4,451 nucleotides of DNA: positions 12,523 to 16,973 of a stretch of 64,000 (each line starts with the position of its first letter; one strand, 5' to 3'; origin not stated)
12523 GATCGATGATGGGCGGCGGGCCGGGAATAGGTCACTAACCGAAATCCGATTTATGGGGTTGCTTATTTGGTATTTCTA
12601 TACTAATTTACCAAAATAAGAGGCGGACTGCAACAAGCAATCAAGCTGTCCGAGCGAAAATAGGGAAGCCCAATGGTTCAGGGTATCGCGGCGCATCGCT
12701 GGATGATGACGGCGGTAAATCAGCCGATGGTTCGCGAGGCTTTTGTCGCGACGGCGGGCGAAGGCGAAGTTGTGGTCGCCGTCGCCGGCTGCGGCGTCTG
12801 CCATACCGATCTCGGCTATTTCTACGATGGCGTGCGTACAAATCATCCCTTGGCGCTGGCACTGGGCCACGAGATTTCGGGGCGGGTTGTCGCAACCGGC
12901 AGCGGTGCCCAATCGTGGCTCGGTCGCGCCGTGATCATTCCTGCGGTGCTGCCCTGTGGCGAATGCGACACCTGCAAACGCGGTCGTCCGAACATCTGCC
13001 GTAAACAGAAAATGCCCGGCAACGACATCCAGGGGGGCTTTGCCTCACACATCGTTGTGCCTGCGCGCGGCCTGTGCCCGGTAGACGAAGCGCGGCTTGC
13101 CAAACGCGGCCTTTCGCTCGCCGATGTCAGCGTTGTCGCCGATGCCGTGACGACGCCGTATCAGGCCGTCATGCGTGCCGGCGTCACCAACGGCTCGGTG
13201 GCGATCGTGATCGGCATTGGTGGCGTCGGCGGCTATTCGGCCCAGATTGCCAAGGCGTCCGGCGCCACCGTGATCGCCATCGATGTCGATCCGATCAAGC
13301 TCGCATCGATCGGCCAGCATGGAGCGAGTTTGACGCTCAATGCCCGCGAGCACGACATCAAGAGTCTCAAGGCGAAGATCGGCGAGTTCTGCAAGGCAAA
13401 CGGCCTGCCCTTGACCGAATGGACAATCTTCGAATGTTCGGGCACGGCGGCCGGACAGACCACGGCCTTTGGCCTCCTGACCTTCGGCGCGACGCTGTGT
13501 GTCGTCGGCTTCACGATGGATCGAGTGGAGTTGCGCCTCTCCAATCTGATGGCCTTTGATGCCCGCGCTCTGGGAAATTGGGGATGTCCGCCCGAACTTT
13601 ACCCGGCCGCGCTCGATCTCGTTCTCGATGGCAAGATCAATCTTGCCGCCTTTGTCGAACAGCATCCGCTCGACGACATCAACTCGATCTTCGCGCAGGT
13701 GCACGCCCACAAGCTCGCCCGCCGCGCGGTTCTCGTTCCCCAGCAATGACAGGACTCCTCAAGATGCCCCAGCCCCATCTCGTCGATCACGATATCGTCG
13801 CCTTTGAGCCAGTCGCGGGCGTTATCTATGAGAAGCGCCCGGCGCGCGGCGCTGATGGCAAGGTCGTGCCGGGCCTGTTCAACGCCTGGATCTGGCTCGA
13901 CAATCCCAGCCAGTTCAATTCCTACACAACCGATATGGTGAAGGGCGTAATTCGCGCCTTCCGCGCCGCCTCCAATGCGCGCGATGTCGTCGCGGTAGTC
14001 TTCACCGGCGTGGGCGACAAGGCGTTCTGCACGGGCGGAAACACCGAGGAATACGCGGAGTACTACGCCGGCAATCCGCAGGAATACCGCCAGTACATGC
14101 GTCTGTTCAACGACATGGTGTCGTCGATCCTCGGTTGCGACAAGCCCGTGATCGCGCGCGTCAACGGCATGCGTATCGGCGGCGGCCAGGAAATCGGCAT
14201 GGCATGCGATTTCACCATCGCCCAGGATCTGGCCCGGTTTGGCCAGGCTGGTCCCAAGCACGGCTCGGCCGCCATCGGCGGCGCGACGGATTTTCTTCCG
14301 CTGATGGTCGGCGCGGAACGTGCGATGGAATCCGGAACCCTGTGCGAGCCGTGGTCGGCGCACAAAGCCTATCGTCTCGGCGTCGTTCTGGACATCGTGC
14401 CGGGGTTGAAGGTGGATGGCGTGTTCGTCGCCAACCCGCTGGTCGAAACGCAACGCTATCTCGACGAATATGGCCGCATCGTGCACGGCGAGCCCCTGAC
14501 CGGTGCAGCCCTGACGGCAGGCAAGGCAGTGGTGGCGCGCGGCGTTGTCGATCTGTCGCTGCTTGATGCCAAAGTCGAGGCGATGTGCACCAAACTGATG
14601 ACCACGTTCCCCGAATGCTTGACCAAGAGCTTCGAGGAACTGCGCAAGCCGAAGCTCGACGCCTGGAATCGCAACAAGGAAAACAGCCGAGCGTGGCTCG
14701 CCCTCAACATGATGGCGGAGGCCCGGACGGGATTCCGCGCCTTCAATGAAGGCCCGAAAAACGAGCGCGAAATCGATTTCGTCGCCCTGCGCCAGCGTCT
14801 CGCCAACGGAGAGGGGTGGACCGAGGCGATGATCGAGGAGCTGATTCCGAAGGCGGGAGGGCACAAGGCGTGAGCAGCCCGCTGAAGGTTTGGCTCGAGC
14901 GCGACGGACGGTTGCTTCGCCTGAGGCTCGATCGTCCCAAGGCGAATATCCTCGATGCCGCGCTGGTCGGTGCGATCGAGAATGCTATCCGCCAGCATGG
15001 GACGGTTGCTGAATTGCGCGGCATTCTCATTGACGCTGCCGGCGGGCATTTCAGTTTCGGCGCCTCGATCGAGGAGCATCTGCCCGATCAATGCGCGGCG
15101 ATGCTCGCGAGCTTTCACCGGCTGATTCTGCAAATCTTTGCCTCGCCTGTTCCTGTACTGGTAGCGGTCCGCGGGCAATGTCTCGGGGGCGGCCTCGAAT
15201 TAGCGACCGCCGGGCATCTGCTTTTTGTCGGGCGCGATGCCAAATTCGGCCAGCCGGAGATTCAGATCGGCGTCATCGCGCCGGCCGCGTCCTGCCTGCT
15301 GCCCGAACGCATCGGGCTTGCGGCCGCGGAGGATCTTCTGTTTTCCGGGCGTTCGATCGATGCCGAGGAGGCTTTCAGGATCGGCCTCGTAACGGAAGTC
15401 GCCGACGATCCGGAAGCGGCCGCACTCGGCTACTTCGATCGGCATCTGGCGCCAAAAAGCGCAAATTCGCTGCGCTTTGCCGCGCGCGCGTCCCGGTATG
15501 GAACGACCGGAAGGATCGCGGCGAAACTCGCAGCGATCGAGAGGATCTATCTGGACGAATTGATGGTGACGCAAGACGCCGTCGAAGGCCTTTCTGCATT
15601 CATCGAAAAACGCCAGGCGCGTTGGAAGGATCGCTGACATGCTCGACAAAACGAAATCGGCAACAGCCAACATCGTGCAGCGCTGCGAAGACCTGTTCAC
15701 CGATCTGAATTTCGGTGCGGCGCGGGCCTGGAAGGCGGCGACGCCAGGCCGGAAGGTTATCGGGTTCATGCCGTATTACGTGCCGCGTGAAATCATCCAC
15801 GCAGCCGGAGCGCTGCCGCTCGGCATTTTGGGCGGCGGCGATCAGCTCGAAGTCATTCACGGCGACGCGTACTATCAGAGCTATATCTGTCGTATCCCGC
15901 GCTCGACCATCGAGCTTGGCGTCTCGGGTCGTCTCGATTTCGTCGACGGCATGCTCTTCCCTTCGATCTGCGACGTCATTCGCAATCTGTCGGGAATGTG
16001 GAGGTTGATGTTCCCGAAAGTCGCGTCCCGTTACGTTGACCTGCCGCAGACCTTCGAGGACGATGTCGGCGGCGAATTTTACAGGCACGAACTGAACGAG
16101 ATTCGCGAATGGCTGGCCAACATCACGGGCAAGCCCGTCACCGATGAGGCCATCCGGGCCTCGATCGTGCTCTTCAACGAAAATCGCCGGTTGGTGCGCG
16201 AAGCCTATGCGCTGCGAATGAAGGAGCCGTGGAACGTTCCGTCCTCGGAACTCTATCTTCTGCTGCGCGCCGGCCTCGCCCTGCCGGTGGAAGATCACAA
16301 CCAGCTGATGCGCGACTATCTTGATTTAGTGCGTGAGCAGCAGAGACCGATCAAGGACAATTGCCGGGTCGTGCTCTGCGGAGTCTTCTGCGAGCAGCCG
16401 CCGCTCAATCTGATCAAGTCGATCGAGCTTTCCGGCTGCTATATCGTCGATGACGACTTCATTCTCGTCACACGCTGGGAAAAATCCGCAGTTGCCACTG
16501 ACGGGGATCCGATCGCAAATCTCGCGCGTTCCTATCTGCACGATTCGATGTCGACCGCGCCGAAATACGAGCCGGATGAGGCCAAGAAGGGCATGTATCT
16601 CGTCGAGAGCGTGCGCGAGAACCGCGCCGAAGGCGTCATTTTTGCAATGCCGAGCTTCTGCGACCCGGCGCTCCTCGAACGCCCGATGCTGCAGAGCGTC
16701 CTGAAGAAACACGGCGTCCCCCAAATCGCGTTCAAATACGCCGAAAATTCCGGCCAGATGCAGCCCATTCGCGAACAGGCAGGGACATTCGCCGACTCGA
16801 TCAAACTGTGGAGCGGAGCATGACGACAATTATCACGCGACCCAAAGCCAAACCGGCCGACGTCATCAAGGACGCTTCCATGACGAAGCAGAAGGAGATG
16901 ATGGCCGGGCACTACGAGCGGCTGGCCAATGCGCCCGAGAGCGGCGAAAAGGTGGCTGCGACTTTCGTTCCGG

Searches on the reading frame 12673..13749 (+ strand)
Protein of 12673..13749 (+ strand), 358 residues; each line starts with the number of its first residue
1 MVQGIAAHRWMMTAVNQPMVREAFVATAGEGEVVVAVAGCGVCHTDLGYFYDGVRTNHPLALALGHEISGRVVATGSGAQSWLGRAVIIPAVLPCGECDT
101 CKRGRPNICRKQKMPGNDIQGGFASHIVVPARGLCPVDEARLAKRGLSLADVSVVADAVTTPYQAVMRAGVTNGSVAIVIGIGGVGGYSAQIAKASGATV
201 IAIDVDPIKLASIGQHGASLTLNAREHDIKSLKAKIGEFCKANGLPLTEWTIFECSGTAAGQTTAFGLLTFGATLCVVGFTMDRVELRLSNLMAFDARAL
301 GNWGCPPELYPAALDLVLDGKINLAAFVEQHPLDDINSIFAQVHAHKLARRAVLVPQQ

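Call 14: search_protein_families(library=pfam, proteins=[window:12673-13749:+], max_evalue=0.00001)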
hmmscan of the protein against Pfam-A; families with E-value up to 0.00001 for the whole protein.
window:12673-13749:+ (358 aa): 2 families
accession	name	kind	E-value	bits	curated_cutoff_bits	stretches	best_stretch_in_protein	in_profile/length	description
PF08240.17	ADH_N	-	2.7e-23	82.6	23.5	1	29-138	1-103/104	Alcohol dehydrogenase GroES-like domain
PF00107.32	ADH_zinc_N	-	8.5e-17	61.8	31.8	1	184-317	1-127/129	Zinc-binding dehydrogenase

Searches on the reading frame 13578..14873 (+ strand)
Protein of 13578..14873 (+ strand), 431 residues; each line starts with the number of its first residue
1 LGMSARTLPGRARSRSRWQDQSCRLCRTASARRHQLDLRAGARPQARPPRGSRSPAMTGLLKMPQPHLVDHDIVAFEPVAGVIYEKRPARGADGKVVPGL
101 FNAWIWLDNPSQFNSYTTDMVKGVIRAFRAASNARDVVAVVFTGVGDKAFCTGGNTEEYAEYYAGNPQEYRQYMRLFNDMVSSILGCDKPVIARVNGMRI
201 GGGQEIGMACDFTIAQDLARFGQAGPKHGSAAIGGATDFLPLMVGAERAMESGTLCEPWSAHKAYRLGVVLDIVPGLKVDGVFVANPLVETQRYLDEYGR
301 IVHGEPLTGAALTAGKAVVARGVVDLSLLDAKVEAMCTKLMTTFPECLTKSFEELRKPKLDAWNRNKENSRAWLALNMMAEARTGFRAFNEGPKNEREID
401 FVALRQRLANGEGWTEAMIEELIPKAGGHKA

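Call 14: search_protein_families(library=pfam, proteins=[window:13578-14873:+], max_evalue=0.00001)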
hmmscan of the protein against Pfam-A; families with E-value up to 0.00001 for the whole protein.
window:13578-14873:+ (431 aa): 2 families
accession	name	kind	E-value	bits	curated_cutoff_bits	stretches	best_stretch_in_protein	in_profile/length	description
PF00378.25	ECH_1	-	4.5e-37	128.2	27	1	105-278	9-178/251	Enoyl-CoA hydratase/isomerase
PF16113.10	ECH_2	-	1.9e-18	67.5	27.2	1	104-242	3-141/335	Enoyl-CoA hydratase/isomerase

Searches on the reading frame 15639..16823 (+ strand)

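Call 14: search_protein_families(library=pfam, proteins=[window:15639-16823:+], max_evalue=0.00001)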
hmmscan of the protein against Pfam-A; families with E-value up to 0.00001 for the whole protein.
window:15639-16823:+ (394 aa): 1 family
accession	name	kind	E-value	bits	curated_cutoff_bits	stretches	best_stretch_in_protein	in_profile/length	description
PF06050.19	HGD-D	-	2.3e-70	238.3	28.4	1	46-388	2-342/342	2-hydroxyglutaryl-CoA dehydratase, D-component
